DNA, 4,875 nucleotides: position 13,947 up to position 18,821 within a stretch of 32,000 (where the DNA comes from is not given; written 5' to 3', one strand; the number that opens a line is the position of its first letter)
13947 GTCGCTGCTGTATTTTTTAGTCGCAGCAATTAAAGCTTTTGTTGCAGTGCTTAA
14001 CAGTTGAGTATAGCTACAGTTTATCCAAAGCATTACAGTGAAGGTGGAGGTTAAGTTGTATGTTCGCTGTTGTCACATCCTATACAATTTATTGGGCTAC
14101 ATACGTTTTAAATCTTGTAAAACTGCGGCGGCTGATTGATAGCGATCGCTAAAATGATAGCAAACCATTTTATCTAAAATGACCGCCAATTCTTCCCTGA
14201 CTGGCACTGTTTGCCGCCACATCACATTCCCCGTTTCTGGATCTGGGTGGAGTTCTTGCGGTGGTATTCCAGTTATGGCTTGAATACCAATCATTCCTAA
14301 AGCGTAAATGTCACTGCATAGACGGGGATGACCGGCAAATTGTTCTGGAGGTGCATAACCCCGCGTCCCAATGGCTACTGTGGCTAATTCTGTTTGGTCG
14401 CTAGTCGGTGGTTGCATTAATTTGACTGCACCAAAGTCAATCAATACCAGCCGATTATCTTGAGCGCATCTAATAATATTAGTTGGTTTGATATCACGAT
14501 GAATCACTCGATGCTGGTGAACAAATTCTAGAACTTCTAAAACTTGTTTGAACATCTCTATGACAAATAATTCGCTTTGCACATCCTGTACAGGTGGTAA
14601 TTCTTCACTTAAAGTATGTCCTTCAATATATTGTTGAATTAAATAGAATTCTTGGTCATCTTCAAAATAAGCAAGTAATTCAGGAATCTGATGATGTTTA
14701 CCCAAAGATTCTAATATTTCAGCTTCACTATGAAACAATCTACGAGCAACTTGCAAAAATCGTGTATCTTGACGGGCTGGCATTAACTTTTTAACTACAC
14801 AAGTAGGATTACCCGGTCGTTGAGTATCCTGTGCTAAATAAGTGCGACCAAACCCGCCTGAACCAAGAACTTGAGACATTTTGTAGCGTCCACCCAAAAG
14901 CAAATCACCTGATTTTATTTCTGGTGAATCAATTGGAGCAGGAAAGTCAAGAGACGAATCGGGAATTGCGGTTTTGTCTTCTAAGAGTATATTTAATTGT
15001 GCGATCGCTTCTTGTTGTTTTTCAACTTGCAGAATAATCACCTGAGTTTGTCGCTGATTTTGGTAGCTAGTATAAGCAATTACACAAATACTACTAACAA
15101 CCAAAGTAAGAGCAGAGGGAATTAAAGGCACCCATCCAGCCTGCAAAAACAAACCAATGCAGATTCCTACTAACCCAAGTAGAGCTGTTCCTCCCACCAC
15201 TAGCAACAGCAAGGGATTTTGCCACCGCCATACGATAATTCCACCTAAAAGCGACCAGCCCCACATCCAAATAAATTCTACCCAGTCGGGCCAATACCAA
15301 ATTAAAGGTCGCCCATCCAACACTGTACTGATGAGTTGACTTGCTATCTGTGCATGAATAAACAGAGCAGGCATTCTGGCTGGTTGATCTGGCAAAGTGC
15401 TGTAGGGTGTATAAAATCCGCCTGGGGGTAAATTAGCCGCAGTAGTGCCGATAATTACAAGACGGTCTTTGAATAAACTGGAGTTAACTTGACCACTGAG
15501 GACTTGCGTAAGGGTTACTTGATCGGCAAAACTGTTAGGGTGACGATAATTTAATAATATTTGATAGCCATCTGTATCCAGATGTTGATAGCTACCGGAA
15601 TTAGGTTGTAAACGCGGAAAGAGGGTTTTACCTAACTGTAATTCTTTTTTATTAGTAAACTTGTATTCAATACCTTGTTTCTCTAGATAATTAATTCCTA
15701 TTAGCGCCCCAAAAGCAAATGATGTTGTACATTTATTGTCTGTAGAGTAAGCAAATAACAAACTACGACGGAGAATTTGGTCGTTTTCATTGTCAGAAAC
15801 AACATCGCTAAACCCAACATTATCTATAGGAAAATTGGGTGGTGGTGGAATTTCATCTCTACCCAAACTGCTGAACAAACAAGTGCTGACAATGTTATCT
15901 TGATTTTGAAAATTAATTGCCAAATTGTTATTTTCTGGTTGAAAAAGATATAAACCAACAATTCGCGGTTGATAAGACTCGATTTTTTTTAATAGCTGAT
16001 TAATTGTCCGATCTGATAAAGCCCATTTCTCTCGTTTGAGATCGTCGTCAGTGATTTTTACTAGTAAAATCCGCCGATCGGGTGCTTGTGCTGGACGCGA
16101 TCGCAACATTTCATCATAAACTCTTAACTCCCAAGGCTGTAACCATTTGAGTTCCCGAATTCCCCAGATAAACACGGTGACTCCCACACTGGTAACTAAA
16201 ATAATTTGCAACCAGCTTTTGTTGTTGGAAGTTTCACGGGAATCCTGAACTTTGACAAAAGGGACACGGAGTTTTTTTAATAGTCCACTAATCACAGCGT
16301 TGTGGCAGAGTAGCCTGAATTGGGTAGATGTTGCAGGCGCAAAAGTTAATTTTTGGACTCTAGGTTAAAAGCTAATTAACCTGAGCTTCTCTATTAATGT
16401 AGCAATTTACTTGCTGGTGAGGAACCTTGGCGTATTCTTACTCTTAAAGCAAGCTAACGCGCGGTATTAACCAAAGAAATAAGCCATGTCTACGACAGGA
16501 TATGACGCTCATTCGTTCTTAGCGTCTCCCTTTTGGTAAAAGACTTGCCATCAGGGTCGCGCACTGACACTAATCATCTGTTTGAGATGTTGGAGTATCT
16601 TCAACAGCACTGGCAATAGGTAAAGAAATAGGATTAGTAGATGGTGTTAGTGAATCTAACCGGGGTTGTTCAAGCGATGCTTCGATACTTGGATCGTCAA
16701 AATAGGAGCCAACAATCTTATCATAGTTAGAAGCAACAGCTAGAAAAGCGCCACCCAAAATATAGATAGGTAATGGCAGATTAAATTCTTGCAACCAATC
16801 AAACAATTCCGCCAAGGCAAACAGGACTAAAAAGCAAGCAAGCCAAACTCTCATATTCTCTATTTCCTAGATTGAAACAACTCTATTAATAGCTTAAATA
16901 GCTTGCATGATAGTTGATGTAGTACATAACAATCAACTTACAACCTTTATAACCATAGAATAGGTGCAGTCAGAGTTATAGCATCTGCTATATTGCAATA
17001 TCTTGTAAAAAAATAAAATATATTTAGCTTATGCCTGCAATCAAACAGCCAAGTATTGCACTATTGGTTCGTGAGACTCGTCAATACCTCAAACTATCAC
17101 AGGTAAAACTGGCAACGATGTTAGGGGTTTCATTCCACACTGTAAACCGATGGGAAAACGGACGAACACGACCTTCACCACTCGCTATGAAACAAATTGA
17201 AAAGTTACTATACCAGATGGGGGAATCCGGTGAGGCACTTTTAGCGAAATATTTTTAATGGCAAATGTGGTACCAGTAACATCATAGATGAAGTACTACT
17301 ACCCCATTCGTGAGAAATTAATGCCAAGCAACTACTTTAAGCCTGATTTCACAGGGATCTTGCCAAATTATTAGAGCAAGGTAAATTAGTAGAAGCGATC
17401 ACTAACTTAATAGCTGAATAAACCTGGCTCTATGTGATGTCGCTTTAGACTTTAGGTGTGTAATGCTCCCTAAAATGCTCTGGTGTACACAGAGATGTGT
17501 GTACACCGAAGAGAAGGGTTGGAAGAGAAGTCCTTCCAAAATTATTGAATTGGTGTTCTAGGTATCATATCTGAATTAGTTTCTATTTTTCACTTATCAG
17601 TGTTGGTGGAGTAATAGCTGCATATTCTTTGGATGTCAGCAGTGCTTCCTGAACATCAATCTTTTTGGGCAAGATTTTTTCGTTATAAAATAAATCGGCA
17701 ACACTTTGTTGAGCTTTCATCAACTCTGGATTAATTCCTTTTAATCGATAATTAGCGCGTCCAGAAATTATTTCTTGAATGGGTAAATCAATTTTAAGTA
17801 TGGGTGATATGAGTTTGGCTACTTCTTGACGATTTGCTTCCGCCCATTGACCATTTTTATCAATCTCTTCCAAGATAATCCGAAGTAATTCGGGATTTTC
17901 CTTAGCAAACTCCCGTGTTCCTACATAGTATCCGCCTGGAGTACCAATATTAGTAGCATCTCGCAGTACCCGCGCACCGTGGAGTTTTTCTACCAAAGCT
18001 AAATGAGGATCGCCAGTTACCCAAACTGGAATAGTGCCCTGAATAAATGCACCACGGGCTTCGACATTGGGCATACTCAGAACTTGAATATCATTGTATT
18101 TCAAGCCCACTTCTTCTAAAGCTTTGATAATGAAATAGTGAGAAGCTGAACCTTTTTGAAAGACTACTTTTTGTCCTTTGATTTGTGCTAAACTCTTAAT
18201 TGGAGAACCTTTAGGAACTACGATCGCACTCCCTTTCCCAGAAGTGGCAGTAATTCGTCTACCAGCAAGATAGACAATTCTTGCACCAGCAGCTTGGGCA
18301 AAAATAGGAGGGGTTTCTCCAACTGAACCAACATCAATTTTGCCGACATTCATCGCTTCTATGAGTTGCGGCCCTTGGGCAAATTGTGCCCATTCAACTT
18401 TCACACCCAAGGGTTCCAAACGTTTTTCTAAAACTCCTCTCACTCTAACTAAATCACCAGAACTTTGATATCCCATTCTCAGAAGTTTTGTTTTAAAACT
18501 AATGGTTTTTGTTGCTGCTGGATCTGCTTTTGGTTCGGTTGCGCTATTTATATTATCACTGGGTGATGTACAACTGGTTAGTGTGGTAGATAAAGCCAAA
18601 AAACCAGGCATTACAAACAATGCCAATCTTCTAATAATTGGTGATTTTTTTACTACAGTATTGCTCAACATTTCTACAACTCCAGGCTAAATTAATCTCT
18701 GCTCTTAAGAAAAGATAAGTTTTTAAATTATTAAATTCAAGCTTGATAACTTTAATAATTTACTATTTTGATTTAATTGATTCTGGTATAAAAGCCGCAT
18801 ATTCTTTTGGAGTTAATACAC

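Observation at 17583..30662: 13-kb single-strand island: four SsuA-type binding proteins with no transporter, joined to an unusual enzyme set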

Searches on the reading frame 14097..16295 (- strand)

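Call 6: search_protein_families(library=pfam, proteins=[window:14097-16295:-], max_evalue=0.001)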
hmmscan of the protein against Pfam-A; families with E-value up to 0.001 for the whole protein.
window:14097-16295:- (732 aa): 6 families
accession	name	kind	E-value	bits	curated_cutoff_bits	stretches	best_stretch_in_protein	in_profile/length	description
PF05226.16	CHASE2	-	1.4e-59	202.2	26.3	1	40-353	2-257/257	CHASE2 domain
PF00069.31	Pkinase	-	3.2e-34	119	31.7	1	471-716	1-249/263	Protein kinase domain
PF07714.23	PK_Tyr_Ser-Thr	-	2.9e-17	63.3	23.1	1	472-674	2-198/258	Protein tyrosine and serine/threonine kinase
PF01636.29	APH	-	1.2e-05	25.6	23.2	0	593-625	166-198/239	Phosphotransferase enzyme family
PF03109.22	ABC1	-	0.00014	21.6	22.9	1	549-634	142-224/244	ABC1 atypical kinase-like domain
PF01163.29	RIO1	-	0.00016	21.8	22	1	508-622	42-149/187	RIO domain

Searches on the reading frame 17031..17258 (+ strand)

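Call 6: search_protein_families(library=pfam, proteins=[window:17031-17258:+], max_evalue=0.001)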
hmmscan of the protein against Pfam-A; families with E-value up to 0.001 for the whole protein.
window:17031-17258:+ (75 aa): 5 families
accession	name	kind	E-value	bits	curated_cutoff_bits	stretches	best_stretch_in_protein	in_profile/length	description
PF01381.28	HTH_3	-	4.8e-11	43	23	1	14-60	2-48/55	Helix-turn-helix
PF13560.12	HTH_31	-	3.7e-08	34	27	1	10-58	3-52/64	Helix-turn-helix domain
PF15731.11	MqsA_antitoxin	-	1.3e-05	25.7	30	1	12-60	73-120/131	Antitoxin component of bacterial toxin-antitoxin system, MqsA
PF12844.13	HTH_19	-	0.00023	21.4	30.2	1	13-74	4-62/64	Helix-turn-helix domain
PF15943.11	YdaS_toxin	-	0.00087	19.5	30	0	23-59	10-46/65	Bacterial toxin YdaS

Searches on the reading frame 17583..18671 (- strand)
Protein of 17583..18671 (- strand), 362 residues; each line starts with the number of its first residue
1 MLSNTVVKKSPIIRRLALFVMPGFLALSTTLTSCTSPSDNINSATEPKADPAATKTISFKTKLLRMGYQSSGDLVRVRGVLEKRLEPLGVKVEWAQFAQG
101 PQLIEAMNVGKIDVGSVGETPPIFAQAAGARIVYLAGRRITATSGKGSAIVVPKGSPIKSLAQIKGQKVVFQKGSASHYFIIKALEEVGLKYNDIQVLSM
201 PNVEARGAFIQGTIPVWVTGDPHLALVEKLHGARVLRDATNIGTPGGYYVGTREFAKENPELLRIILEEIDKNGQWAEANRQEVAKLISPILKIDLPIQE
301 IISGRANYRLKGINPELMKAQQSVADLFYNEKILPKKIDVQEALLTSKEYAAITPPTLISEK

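Call 4: search_protein_families(library=pfam, proteins=[window:17583-18671:-], max_evalue=0.01)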
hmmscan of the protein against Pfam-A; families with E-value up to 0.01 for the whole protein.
window:17583-18671:- (362 aa): 4 families
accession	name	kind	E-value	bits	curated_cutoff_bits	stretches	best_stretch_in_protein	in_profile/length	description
PF09084.16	NMT1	-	4.5e-12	46.8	20.5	1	89-281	20-213/216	NMT1/THI5 like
PF13379.11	NMT1_2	-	1.8e-11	44.8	24.7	1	86-289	31-252/252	NMT1-like family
PF12974.12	Phosphonate-bd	-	4.1e-09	36.6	27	1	81-194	23-135/242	ABC transporter, phosphonate, periplasmic substrate-binding protein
PF04069.17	OpuAC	-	5.9e-08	33.1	21.2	1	64-269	3-225/257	Substrate binding domain of ABC-type glycine betaine transport system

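Call 5: search_protein_families(library=ncbifam, proteins=[window:17583-18671:-], max_evalue=0.01)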
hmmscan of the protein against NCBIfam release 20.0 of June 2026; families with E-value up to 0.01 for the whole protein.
window:17583-18671:- (362 aa): 9 families
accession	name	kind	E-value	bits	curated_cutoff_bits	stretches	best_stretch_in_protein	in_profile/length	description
NF008588.0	PRK11553.1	subfamily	7.1e-69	232.2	299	1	62-348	27-312/319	aliphatic sulfonate ABC transporter substrate-binding protein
TIGR01728.1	SsuA_fam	subfamily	1.1e-58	198.8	163.5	1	65-346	2-286/290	aliphatic sulfonate ABC transporter substrate-binding protein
TIGR01729.1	taurine_ABC_bnd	equivalog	2.3e-19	70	304.25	1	88-266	25-202/300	taurine ABC transporter substrate-binding protein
NF008553.0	PRK11480.1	equivalog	2.4e-11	43.4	490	1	66-265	27-223/320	taurine ABC transporter substrate-binding protein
TIGR03427.1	ABC_peri_uca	equivalog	1.2e-10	41.1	333.9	1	78-242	23-182/328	putative urea ABC transporter substrate-binding protein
TIGR01098.1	3A0109s03R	subfamily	8.4e-10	38.6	112.05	1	31-173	19-147/253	phosphate/phosphite/phosphonate ABC transporter substrate-binding protein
TIGR02122.1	TRAP_TAXI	subfamily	5.3e-06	25.5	84.35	1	140-214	115-191/320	TAXI family TRAP transporter solute-binding subunit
TIGR03431.1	PhnD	equivalog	1.3e-05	24.7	261.1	1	86-172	55-141/288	phosphonate ABC transporter substrate-binding protein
NF040735.1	SBP_SaoX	equivalog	2e-05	23.9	300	1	88-264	30-205/330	ABC transporter substrate-binding subunit SaoX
